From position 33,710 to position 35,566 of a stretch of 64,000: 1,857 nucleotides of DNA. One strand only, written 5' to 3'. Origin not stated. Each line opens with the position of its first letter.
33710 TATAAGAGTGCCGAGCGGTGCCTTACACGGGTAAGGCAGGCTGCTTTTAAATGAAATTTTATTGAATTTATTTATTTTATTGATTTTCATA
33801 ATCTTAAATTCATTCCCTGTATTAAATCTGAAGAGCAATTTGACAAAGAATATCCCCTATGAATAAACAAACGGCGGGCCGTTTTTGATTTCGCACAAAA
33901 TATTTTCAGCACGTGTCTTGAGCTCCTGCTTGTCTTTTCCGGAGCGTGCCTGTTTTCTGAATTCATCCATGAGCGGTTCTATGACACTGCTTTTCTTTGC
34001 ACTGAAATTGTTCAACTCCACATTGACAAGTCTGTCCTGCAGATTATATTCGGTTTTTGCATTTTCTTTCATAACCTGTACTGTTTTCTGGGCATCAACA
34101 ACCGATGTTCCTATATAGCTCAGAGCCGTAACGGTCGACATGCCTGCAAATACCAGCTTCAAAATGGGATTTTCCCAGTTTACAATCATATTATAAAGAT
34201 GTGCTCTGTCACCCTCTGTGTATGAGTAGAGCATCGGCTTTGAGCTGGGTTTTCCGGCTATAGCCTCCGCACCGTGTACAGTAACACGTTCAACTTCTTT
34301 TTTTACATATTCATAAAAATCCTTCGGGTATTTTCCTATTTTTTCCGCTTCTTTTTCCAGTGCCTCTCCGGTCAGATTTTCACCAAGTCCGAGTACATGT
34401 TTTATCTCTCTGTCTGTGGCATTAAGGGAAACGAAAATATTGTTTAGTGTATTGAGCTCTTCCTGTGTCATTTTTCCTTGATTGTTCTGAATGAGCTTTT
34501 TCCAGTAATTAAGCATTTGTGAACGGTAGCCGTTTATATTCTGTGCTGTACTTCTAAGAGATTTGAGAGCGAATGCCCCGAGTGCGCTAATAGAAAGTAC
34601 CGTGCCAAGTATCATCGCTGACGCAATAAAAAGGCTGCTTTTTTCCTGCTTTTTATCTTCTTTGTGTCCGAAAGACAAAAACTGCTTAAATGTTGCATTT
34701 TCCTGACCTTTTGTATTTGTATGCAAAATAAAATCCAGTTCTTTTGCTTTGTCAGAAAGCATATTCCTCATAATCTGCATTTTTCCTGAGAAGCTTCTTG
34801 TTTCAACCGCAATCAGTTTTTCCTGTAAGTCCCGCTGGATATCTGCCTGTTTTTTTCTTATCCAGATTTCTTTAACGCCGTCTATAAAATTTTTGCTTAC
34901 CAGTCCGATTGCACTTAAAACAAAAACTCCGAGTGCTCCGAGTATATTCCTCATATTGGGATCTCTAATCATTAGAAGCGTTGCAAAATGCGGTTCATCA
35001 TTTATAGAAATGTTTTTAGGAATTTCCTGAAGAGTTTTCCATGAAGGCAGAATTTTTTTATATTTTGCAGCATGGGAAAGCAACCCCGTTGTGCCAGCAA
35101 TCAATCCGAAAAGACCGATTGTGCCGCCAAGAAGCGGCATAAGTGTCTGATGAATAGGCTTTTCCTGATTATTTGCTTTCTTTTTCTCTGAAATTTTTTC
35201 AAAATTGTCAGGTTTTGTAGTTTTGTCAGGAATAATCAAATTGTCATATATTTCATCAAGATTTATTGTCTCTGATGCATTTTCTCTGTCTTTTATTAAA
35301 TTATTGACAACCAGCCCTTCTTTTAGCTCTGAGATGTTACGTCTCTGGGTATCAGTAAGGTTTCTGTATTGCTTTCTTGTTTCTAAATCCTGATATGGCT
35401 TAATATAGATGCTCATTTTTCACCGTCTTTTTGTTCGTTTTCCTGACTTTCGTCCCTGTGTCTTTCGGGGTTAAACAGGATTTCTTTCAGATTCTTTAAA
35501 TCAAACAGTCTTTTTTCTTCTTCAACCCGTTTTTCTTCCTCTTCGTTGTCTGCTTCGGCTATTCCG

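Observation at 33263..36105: Three-gene operon of unrecognisable proteins under the riboswitch-like leader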

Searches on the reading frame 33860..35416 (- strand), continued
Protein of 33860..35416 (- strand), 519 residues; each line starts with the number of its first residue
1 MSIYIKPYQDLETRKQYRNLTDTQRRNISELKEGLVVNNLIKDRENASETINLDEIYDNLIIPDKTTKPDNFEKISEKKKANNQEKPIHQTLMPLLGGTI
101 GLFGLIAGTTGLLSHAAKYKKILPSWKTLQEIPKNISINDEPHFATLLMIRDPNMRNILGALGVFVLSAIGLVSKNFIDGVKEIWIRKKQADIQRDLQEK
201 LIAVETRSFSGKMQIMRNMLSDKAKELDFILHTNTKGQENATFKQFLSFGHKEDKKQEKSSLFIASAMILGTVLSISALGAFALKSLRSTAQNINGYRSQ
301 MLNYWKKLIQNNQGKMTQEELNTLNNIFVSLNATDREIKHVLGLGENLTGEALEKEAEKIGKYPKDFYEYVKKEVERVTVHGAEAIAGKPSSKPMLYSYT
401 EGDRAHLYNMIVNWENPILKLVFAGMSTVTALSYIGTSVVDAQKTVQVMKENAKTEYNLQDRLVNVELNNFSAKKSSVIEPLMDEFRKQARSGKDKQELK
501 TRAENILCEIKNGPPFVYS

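Call 72: search_protein_families(library=pfam, alignment_id=A3, max_evalue=0.1)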
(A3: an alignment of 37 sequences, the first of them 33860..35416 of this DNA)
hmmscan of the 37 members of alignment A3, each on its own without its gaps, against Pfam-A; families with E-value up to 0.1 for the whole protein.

A. member 1, window:33860-35416:- (519 aa): 1 family
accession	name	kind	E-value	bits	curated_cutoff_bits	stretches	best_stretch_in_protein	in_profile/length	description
PF01594.21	AI-2E_transport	-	0.011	15.4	34.3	0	263-332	55-119/327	AI-2E family transporter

B. families by the number of members that match (of 37 scanned): 25 families
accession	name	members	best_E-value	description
PF06103.16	DUF948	5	0.0019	Bacterial protein of unknown function (DUF948)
PF10112.14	Halogen_Hydrol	3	0.052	5-bromo-4-chloroindolyl phosphate hydrolysis protein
PF20569.3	DUF6778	2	0.047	Family of unknown function (DUF6778)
PF18181.6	SLATT_1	2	0.068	SMODS and SLOG-associating 2TM effector domain 1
PF04858.18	TH1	1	0.0018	TH1 protein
PF21110.3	GlxA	1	0.0045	GlxA beta barrel domain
PF17835.6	NOG1_N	1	0.0046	NOG1 N-terminal helical domain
PF06819.16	Arc_PepC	1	0.0056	Archaeal Peptidase A24 C-terminal Domain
PF25465.1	Beta-prop_At4g14310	1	0.0084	At4g14310 8-bladed propeller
PF01594.21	AI-2E_transport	1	0.011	AI-2E family transporter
PF05597.16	Phasin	1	0.013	Poly(hydroxyalcanoate) granule associated protein (phasin)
PF11022.13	ATP19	1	0.024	ATP synthase subunit K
PF17231.7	DUF5305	1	0.031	Family of unknown function (DUF5305)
PF01544.23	CorA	1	0.037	CorA-like Mg2+ transporter protein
PF10494.15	Stk19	1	0.039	Inactive serine-threonine protein kinase 19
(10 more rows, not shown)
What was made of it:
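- One of 37 B members gives a faint CorA match, E = 0.037 (call 72).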

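Call 79: find_encoding_contigs(protein=P0060, flank=10000, max_places=1)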
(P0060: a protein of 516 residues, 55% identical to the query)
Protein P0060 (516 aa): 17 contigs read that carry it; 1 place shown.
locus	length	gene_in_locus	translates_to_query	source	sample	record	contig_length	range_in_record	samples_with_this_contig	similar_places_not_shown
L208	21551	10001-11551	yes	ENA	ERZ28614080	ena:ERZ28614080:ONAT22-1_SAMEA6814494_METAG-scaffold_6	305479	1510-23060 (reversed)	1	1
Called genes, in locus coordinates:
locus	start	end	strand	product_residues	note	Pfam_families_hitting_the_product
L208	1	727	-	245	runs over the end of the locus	PF12811:BaxI_1, PF01027:Bax1-I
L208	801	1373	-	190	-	PF21447:Ppx-GppA_III, PF24391:HD-CE (faint), PF01966:HD (weak)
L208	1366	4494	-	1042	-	PF01627:Hpt, PF02895:H-kinase_dim, PF02518:HATPase_c, PF01584:CheW, PF00072:Response_reg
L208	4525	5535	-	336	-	PF00015:MCPsignal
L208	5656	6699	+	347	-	PF01584:CheW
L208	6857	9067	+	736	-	-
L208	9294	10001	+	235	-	-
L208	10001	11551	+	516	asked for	-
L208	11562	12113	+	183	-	-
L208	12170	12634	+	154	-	-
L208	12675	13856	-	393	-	PF00753:Lactamase_B, PF19583:ODP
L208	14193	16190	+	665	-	PF00580:UvrD-helicase, PF13245:AAA_19, PF13604:AAA_30 (faint), PF01443:Viral_helicase1 (faint), PF13361:UvrD_C, PF13538:UvrD_C_2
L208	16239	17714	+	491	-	PF02789:Peptidase_M17_N, PF00883:Peptidase_M17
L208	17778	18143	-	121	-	-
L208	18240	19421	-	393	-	PF07690:MFS_1, PF13347:MFS_2 (weak)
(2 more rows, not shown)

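Call 80: find_encoding_contigs(protein=P0104, flank=10000, max_places=1)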
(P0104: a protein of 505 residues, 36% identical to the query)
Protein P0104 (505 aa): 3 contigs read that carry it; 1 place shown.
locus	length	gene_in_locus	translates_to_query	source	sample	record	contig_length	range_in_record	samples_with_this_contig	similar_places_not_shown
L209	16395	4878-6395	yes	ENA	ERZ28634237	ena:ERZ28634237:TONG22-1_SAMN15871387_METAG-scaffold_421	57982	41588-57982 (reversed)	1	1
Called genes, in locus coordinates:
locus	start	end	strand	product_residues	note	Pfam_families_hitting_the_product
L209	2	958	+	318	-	?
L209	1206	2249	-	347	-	PF00482:T2SSF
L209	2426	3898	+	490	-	-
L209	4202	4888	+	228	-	-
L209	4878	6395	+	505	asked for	-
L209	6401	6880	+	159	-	-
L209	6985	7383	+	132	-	PF02823:ATP-synt_DE_N, PF00401:ATP-synt_DE (weak)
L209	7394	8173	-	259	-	PF07963:N_methyl (weak)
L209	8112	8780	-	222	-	-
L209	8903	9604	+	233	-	-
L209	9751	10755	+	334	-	PF14057:GGGtGRT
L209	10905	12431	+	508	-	PF01676:Metalloenzyme, PF06415:iPGM_N, PF01663:Phosphodiest (weak)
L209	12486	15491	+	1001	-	PF12419:DUF3670, PF00176:SNF2-rel_dom, PF00270:DEAD (faint), PF04851:ResIII, PF00271:Helicase_C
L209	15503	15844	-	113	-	-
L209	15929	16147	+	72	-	PF13560:HTH_31, PF12844:HTH_19, PF13443:HTH_26 (weak), PF01381:HTH_3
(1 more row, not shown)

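Call 81: find_encoding_contigs(protein=P0120, flank=10000, max_places=1)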
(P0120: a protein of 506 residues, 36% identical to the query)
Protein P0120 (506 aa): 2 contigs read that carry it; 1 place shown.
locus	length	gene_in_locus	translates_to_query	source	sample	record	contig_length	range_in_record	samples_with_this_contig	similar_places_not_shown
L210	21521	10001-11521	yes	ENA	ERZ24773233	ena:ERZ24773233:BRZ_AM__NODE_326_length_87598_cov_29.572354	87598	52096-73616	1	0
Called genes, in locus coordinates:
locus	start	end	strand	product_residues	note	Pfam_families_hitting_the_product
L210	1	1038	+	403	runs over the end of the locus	PF00512:HisKA, PF02518:HATPase_c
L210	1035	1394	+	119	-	PF00072:Response_reg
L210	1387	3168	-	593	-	PF19864:Radical_SAM_N2, PF04055:Radical_SAM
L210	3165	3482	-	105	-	-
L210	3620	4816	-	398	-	PF13646:HEAT_2 (faint)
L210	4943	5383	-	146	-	-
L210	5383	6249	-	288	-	-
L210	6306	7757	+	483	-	PF02934:GatB_N, PF02637:GatB_Yqey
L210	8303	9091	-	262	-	PF18922:DUF5672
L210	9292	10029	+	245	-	-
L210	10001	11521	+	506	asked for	-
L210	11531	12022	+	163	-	-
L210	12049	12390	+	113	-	PF07484:Collar (weak)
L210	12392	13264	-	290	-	-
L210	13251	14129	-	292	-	-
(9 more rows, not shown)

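Call 83: find_encoding_contigs(protein=P0386, flank=5000, max_places=2)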
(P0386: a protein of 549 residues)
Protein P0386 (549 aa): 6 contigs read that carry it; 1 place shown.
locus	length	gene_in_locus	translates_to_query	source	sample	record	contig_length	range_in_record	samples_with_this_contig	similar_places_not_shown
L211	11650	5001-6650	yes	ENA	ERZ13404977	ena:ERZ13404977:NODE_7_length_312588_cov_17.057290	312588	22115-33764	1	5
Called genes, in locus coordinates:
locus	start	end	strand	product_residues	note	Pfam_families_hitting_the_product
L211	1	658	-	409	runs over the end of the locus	PF12704:MacB_PCD, PF02687:FtsX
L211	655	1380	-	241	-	PF02463:SMC_N (faint), PF00005:ABC_tran, PF13304:AAA_21 (faint)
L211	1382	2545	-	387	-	PF25917:BSH_RND, PF25973:BSH_CzcB (weak), PF25876:HH_MFP_RND, PF25954:Beta-barrel_RND_2, PF25990:Beta-barrel_YknX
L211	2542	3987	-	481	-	PF02321:OEP, PF25885:HH_EMRA (faint), PF02321:OEP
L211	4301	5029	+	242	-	-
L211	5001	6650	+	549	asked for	-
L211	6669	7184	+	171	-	-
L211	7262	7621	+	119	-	PF07963:N_methyl (weak), PF07484:Collar (weak)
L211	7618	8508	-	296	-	-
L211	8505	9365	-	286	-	-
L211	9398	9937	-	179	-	-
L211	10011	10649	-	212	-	PF00072:Response_reg, PF00196:GerE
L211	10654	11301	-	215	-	PF00072:Response_reg, PF00196:GerE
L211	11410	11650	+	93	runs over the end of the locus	PF02686:GatC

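Call 86: search_protein_families(library=padloc, proteins=[window:33860-35416:-], max_evalue=0.01)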
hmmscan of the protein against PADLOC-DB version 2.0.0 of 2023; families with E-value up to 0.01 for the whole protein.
window:33860-35416:- (519 aa): 0 families

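Call 87: search_protein_families(library=phrogs, proteins=[window:33860-35416:-], max_evalue=0.01)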
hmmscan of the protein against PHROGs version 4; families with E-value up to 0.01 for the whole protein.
window:33860-35416:- (519 aa): 0 families

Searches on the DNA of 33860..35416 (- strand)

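Call 14: search_rna_families(sources=[L001, L004], threshold=evalue, max_evalue=0.1, show_alignments=3)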
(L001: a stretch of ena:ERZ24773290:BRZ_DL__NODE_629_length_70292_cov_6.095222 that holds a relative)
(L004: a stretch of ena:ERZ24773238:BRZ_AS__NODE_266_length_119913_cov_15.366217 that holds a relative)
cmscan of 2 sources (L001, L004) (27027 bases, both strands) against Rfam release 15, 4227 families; matches with E-value up to 0.1: 3.
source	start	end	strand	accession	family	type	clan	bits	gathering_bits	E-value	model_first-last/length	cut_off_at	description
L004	5165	5238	+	RF01689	AdoCbl-II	Cis-reg; riboswitch;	CL00101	43.9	36.5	1.2e-07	1-81/81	no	AdoCbl-II (Cobalamin/B12) riboswitch aptamer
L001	5046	5118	+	RF01689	AdoCbl-II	Cis-reg; riboswitch;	CL00101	34.9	36.5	7.4e-05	1-81/81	no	AdoCbl-II (Cobalamin/B12) riboswitch aptamer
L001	11066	11183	+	RF02728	HrrF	Gene; sRNA;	-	32.9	77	0.029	1-116/116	no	Haemophilus regulatory RNA responsive to iron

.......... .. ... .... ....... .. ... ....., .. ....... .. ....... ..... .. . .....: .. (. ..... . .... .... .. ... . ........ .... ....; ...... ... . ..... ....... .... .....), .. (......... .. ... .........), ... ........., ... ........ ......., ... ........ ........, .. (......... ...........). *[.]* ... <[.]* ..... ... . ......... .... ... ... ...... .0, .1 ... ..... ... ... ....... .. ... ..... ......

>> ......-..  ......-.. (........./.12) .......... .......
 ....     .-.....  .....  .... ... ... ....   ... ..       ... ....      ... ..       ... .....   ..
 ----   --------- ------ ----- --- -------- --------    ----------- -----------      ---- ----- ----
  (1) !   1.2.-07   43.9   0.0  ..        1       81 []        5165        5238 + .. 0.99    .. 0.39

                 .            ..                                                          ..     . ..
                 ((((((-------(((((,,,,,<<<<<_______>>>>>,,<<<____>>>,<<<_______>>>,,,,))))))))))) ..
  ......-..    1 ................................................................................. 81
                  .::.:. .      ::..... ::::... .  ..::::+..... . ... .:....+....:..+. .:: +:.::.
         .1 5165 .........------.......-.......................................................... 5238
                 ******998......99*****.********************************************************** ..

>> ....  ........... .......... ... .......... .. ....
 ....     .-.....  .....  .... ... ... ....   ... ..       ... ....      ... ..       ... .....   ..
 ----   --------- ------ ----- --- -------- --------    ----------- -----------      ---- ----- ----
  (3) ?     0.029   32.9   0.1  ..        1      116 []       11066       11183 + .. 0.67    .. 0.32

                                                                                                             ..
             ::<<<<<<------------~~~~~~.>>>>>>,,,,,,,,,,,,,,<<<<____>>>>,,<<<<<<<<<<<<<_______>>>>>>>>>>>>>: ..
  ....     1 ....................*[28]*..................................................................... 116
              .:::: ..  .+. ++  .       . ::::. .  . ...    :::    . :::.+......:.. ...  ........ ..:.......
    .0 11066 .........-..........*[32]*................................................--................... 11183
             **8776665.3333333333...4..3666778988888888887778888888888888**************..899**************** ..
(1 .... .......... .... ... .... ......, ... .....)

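Call 38: search_rna_families(sources=[L008, L012, L015, L021, L026, L033, L038, L040, L041, L042, L043, L052, L059, L064, L087], threshold=gathering)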
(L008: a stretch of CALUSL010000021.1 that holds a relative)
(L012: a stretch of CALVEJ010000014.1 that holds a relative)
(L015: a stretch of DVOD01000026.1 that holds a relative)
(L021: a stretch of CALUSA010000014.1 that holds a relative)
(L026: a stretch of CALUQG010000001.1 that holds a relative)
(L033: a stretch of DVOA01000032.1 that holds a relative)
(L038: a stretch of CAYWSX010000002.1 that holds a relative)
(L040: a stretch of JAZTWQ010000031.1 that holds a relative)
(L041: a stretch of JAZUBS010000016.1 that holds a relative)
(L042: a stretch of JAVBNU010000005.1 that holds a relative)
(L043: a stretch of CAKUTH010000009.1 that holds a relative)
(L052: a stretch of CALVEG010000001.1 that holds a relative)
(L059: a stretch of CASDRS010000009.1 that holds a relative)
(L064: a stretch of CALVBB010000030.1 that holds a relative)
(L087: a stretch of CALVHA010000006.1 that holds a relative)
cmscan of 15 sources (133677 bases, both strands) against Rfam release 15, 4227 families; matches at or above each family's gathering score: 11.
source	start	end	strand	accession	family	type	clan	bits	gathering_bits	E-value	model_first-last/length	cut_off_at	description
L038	943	1016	+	RF00005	tRNA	Gene; tRNA;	CL00001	64.6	29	2e-11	1-71/71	no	tRNA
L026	9000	9186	-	RF00557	L10_leader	Cis-reg; leader;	-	57.1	44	3.8e-06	1-138/138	no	Ribosomal protein L10 leader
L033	3127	3207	+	RF01689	AdoCbl-II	Cis-reg; riboswitch;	CL00101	48.6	36.5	2.2e-08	1-81/81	no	AdoCbl-II (Cobalamin/B12) riboswitch aptamer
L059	3145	3218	+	RF01689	AdoCbl-II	Cis-reg; riboswitch;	CL00101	47.4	36.5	5.1e-08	1-81/81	no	AdoCbl-II (Cobalamin/B12) riboswitch aptamer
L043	3195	3274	+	RF01689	AdoCbl-II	Cis-reg; riboswitch;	CL00101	47.2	36.5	5.9e-08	1-81/81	no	AdoCbl-II (Cobalamin/B12) riboswitch aptamer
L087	3149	3225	+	RF01689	AdoCbl-II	Cis-reg; riboswitch;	CL00101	46.2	36.5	1.2e-07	1-81/81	no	AdoCbl-II (Cobalamin/B12) riboswitch aptamer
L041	3135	3225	+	RF01689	AdoCbl-II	Cis-reg; riboswitch;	CL00101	45.3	36.5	2.3e-07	1-81/81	no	AdoCbl-II (Cobalamin/B12) riboswitch aptamer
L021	798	874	+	RF01689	AdoCbl-II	Cis-reg; riboswitch;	CL00101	43.4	36.5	8.8e-07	1-81/81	no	AdoCbl-II (Cobalamin/B12) riboswitch aptamer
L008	2019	2095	+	RF01689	AdoCbl-II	Cis-reg; riboswitch;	CL00101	42.9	36.5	1.3e-06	1-81/81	no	AdoCbl-II (Cobalamin/B12) riboswitch aptamer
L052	3128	3205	+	RF01689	AdoCbl-II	Cis-reg; riboswitch;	CL00101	39.5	36.5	1.4e-05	1-81/81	no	AdoCbl-II (Cobalamin/B12) riboswitch aptamer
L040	3141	3234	+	RF01689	AdoCbl-II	Cis-reg; riboswitch;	CL00101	37.4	36.5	6.3e-05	1-81/81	no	AdoCbl-II (Cobalamin/B12) riboswitch aptamer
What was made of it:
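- On Rfam RF01689 AdoCbl-II riboswitch (the leader): Orthologous leaders score 37.4-48.6 bits in 10 of 17 other loci scanned (calls 14, 38).
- Ten of 17 orthologous leaders scanned pass the curated threshold over the full model length, with the conserved core intact (calls 14, 38).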
